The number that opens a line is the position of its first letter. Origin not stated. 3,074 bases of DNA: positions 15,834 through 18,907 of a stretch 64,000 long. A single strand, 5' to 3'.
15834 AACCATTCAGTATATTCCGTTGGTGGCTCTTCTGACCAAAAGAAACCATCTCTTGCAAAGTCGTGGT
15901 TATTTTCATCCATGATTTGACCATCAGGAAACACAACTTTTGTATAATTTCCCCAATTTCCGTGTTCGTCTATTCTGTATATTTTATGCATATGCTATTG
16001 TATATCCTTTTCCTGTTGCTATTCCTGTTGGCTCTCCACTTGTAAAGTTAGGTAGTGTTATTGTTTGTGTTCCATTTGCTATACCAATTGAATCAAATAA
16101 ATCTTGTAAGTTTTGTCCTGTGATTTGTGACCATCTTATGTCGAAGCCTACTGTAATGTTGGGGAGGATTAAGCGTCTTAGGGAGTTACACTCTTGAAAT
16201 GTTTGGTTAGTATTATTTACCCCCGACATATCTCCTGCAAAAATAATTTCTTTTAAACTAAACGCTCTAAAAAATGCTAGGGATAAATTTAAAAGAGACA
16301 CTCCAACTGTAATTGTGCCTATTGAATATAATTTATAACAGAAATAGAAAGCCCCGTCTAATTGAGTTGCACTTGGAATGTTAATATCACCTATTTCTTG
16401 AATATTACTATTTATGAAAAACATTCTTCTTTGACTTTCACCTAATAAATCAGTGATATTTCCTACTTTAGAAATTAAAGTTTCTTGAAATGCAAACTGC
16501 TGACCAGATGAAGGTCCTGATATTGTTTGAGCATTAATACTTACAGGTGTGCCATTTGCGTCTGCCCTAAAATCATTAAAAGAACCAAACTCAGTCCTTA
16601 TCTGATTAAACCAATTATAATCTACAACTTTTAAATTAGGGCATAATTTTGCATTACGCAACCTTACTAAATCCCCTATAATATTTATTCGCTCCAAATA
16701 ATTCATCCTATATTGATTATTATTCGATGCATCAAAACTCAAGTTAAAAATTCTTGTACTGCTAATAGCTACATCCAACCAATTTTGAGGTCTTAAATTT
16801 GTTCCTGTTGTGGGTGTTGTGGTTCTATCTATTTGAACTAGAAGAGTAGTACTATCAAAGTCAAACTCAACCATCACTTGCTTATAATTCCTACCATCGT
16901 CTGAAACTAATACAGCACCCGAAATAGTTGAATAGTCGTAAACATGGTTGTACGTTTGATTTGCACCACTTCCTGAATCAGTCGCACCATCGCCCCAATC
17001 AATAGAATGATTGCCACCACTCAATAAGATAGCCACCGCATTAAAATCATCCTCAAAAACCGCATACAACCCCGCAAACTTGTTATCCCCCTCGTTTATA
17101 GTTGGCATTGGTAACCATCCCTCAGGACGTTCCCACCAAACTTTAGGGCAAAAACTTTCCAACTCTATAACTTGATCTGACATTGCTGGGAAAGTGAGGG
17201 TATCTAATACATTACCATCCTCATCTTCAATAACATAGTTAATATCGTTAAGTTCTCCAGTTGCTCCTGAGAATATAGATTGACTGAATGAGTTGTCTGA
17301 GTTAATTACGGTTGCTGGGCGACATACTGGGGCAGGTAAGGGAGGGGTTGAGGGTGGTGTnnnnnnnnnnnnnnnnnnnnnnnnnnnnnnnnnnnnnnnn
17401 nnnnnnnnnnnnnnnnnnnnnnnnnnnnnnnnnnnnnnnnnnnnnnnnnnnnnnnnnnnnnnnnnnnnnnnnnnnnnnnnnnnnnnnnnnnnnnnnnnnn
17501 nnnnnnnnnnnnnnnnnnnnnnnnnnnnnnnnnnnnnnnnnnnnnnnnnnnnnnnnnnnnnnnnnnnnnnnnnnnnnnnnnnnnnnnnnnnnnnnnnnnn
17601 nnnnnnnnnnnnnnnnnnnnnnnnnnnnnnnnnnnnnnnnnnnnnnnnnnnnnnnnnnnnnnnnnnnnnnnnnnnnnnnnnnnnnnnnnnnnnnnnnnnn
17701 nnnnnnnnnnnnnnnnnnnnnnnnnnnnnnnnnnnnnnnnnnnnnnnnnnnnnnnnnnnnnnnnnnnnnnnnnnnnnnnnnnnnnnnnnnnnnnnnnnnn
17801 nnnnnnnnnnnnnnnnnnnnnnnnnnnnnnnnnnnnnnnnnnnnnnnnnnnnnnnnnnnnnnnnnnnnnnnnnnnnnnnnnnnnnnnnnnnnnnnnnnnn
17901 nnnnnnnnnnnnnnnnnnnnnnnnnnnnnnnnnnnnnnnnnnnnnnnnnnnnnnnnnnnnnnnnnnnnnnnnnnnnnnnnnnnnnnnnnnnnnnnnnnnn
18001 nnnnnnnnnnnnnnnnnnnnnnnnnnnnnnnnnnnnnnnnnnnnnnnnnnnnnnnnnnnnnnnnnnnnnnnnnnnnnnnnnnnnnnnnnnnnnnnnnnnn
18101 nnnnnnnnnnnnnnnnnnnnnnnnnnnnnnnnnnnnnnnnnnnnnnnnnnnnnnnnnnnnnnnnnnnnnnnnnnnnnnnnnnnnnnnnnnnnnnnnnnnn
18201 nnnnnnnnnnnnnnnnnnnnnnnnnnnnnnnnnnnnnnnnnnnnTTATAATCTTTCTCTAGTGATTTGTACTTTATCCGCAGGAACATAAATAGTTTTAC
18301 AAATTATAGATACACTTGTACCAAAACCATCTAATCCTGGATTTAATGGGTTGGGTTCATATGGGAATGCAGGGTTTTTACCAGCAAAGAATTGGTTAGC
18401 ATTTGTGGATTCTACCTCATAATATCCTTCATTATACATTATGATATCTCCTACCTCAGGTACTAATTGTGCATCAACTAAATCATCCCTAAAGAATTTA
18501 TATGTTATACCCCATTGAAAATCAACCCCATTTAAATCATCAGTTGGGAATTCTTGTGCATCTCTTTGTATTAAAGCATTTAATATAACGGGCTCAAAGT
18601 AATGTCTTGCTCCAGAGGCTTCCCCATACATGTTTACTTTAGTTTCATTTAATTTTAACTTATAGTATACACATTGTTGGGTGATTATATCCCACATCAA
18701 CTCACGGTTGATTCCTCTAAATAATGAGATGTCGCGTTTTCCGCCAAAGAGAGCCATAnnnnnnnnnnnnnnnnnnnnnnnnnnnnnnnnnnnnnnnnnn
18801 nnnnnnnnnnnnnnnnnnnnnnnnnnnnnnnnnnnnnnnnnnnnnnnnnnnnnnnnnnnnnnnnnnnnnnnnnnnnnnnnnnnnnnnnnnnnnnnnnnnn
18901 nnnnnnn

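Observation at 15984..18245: Tail-completion (gp15-like) domain fused to an LRR adhesin domain, possibly a neck-displayed receptor-binding module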

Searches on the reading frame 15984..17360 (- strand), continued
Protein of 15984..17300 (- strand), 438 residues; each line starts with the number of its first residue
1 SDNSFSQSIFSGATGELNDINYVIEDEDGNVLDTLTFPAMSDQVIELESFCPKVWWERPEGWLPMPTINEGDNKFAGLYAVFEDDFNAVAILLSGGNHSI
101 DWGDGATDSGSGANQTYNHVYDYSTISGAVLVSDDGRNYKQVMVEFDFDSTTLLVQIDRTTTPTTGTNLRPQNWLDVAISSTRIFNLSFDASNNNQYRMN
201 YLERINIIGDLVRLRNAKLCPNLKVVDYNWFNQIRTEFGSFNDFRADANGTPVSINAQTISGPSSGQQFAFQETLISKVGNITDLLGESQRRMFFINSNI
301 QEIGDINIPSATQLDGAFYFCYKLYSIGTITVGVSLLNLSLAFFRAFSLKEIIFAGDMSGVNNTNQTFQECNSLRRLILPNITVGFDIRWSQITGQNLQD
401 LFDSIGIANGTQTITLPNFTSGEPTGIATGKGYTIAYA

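Call 53: fold_search(model_id=the predicted structure, library=viral)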
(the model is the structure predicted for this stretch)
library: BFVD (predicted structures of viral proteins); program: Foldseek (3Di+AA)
matches with E <= 10: 649; with E <= 0.001: 18
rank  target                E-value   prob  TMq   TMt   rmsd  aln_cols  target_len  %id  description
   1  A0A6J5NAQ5            1.6e-16  1.00  0.34  0.23  23.6       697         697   15  Bacterial surface protein 26-residue repeat [uncultured Caudovirales phage]
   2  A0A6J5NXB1            5.3e-10  1.00  0.27  0.17  19.5       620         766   13  Leucine rich repeat 5 [uncultured Caudovirales phage]
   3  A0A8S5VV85            5.6e-10  1.00  0.36  0.35  11.7       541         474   13  (no name in the UniProt tables at hand)
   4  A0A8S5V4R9            6.4e-10  1.00  0.26  0.30  10.1       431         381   15  Uncharacterized protein [Myoviridae sp. ctKkB1]
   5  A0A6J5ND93            1.7e-09  1.00  0.27  0.14  21.9       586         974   17  Bacterial surface protein 26-residue repeat [uncultured Caudovirales phage]
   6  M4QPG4                3.3e-08  1.00  0.38  0.47  11.9       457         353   13  PKD domain-containing protein [Synechococcus phage S-SKS1]
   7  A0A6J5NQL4            9.9e-08  1.00  0.18  0.16  15.0       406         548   11  PKD domain containing protein [uncultured Caudovirales phage]
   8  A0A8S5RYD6            9.9e-08  1.00  0.22  0.20  23.8       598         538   15  Leucine-rich repeat protein [Myoviridae sp. ctNQV2]
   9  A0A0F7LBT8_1          2.0e-06  1.00  0.37  0.20  13.2       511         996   11  LamG-like jellyroll fold domain-containing protein [uncultured marine virus]
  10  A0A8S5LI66            2.5e-06  1.00  0.39  0.30   4.8       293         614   15  Tail sheath protein [Myoviridae sp. ctFCq8]
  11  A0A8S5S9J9            6.8e-06  1.00  0.34  0.35   9.1       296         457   17  BspA family leucine-rich repeat surface protein [Phage sp. ctGns7]
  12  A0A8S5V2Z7            6.8e-06  1.00  0.25  0.32  10.3       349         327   14  Uncharacterized protein [Siphoviridae sp. ct0Bp21]
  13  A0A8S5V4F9            1.1e-05  1.00  0.23  0.23  14.8       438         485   13  Uncharacterized protein [Siphoviridae sp. ct87j35]
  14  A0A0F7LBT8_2          3.2e-05  1.00  0.21  0.14  14.8       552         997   11  LamG-like jellyroll fold domain-containing protein [uncultured marine virus]
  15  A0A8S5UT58            7.2e-05  1.00  0.32  0.37  17.6       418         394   13  BspA family leucine-rich repeat surface protein [Myoviridae sp. ctYA416]
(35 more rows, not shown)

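Call 66: search_protein_families(library=phrogs, proteins=[P0122, P0124, P0125, P0130, P0134, P0136, P0138, P0141, P0142, P0177], max_evalue=0.001)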
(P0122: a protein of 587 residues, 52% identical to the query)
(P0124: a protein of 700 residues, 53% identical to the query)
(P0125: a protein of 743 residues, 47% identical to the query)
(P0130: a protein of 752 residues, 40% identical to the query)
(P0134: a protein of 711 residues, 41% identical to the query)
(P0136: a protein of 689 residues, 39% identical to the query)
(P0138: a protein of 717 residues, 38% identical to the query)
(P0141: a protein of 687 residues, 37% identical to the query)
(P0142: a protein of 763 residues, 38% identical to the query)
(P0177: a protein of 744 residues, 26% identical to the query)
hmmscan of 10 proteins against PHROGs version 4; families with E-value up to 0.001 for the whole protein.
P0122 (587 aa): 0 families

P0124 (700 aa): 0 families

P0125 (743 aa): 0 families

P0130 (752 aa): 1 family
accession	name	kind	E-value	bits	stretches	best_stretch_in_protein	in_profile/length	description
phrog_12180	-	unknown function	1.2e-24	88.3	1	60-270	99-308/318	-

P0134 (711 aa): 0 families

P0136 (689 aa): 0 families

P0138 (717 aa): 1 family
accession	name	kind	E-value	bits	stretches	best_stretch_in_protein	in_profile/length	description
phrog_12180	-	unknown function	1.1e-26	94.9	1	12-281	37-310/318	-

P0141 (687 aa): 1 family
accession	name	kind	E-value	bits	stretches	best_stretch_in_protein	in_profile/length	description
phrog_4671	-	unknown function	1.8e-32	113.3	1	4-194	4-198/204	-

P0142 (763 aa): 1 family
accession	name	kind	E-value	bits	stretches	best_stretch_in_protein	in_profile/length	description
phrog_12180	-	unknown function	9.7e-26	91.8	1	12-281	37-310/318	-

P0177 (744 aa): 0 families

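Call 67: find_encoding_contigs(protein=P0142, flank=8000, max_places=1)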
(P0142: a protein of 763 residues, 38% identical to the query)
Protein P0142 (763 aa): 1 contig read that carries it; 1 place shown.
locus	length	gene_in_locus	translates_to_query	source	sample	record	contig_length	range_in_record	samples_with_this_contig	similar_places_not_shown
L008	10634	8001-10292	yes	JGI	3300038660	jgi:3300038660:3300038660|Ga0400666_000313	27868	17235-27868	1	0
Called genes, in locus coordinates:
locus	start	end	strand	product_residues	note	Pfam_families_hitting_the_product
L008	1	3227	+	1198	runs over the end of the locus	PF10145:PhageMin_Tail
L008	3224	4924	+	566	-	-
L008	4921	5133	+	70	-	-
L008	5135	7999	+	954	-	-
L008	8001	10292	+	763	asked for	-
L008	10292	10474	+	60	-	-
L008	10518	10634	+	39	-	?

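Call 68: find_encoding_contigs(protein=P0141, flank=8000, max_places=1)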
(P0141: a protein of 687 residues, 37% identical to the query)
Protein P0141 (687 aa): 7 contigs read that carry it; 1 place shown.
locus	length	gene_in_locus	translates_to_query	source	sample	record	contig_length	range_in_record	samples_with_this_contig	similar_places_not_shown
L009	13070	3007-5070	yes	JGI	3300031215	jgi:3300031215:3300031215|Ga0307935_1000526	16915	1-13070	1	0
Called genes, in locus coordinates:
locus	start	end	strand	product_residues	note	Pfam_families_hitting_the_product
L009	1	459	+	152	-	?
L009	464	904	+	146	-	PF02924:HDPD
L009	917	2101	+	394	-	PF03864:Phage_cap_E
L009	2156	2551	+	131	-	-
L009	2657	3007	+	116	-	-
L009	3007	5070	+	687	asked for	-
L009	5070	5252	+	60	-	-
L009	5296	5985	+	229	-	-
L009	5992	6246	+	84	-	-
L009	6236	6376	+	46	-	-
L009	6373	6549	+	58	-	-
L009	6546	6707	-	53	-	PF13443:HTH_26 (weak), PF01381:HTH_3 (weak)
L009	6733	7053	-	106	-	-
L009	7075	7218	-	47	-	-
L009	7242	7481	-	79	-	-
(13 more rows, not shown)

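Call 76: find_homologous_proteins(query=P0001, region=200-500, max_evalue=0.001)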
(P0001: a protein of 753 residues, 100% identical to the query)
Query P0001, residues 200-500 (301 aa): 563 proteins with E <= 0.001 among 4562 candidates; the best 120 are listed.
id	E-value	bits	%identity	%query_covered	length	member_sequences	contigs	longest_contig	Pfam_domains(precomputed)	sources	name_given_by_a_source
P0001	2.6e-200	682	100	100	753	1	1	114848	-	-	-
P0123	2.3e-61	226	66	55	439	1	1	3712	-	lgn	-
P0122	8.1e-61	224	57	68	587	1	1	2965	-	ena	-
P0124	7.7e-54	201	70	43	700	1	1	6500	-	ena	-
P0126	3.4e-50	189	50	63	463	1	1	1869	-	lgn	-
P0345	7.2e-49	185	73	30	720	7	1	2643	-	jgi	-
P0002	2.0e-46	176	83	33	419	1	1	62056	-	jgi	jgi:hypothetical protein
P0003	4.0e-46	176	90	31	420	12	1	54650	-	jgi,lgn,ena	jgi:hypothetical protein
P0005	7.0e-45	171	80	34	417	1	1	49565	-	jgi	jgi:hypothetical protein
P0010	8.1e-45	171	73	39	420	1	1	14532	-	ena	-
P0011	1.0e-44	171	73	39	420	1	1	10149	-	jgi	-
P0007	3.1e-44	169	74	35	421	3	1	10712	-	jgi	jgi:hypothetical protein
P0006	1.8e-43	167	76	36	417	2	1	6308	-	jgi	-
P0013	3.0e-43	166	82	32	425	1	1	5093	-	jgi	-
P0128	3.9e-43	166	62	43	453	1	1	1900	-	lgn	-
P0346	2.1e-40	157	55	54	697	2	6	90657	-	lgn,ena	-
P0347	9.2e-39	151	57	43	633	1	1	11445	PF21722.5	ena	-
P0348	2.9e-38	150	51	50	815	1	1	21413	-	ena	-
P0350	4.2e-38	149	57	43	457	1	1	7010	-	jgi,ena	jgi:hypothetical protein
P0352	5.5e-38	149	46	55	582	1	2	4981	PF07603.18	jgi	jgi:hypothetical protein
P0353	7.0e-38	148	57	43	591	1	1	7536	-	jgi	-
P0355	2.1e-37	147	51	53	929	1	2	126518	PF03382.21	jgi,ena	jgi:surface protein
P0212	3.8e-37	146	56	43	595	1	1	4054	-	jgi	-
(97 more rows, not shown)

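Call 78: search_protein_families(library=pfam, proteins=[P0345, P0346, P0347, P0348, P0352, P0355, P0353, P0350], max_evalue=0.01)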
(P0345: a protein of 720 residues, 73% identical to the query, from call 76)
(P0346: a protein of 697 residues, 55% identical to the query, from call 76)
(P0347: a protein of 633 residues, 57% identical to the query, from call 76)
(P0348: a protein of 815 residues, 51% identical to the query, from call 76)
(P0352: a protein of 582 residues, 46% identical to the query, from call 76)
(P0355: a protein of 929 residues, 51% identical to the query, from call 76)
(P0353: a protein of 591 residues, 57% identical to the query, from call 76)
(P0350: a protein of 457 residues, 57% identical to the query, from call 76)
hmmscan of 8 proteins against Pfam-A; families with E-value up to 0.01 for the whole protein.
P0345 (720 aa): 0 families

P0346 (697 aa): 0 families

P0347 (633 aa): 1 family
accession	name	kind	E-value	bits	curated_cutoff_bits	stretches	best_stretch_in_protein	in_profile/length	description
PF21722.4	Gly_rich_2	-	4.8e-19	69.7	24.3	1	398-631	3-226/226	Glycine-rich domain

P0348 (815 aa): 0 families

P0352 (582 aa): 1 family
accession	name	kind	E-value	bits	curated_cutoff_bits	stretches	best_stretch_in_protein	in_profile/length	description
PF07603.17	Lcl_C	-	1.5e-06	28.9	34.9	1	482-572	24-117/117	Lcl C-terminal domain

P0355 (929 aa): 1 family
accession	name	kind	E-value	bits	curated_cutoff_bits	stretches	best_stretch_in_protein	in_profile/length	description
PF03382.20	DUF285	-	1.6e-86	286.4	25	4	745-859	2-111/120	Mycoplasma protein of unknown function, DUF285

P0353 (591 aa): 1 family
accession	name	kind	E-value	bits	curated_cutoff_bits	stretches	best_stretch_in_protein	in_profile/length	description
PF07603.17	Lcl_C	-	0.0021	18.8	34.9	1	462-577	2-114/117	Lcl C-terminal domain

P0350 (457 aa): 0 families

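Call 79: find_encoding_contigs(protein=P0355, flank=10000, max_places=1)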
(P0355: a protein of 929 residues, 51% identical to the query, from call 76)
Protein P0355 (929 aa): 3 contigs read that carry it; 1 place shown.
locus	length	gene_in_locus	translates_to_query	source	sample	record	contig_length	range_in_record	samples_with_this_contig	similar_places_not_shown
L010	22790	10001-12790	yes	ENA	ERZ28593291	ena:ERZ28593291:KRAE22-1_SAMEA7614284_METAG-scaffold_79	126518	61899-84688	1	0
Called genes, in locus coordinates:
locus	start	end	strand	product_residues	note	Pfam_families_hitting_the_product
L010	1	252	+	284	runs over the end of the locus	-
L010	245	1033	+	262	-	-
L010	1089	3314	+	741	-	-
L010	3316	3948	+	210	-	PF03420:Peptidase_S77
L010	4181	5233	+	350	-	-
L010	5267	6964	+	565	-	PF07068:Gp23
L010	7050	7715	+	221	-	PF02562:PhoH, PF13604:AAA_30, PF20720:nSTAND3 (faint), PF13245:AAA_19 (weak)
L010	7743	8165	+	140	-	-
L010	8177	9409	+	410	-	PF26809:Phage_T4_gp13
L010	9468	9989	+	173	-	-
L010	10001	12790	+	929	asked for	PF03382:DUF285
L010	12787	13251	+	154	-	-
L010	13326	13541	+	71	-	-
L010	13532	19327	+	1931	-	-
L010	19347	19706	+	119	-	-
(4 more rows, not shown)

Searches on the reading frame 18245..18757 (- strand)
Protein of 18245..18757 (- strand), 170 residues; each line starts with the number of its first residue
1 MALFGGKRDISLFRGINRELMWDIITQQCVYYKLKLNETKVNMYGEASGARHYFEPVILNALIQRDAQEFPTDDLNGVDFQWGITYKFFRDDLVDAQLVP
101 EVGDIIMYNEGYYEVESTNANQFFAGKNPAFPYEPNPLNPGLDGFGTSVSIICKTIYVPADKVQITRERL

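Call 5: search_protein_families(library=pfam, proteins=[window:18245-18757:-], max_evalue=0.01)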
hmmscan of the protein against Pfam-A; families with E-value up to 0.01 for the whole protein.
window:18245-18757:- (170 aa): 0 families

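Call 6: search_protein_families(library=phrogs, proteins=[window:18245-18757:-], max_evalue=0.01)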
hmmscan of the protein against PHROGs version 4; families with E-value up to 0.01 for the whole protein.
window:18245-18757:- (170 aa): 0 families

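Call 58: search_solved_structures(query=window:18245-18757:-, max_evalue=10)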
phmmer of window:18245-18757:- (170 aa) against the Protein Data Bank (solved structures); distinct sequences matched with E-value up to 10: 0.

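Call 85: search_protein_families(library=phrogs, proteins=[window:18245-18757:-], max_evalue=0.1)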
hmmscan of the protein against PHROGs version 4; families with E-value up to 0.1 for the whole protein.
window:18245-18757:- (170 aa): 0 families
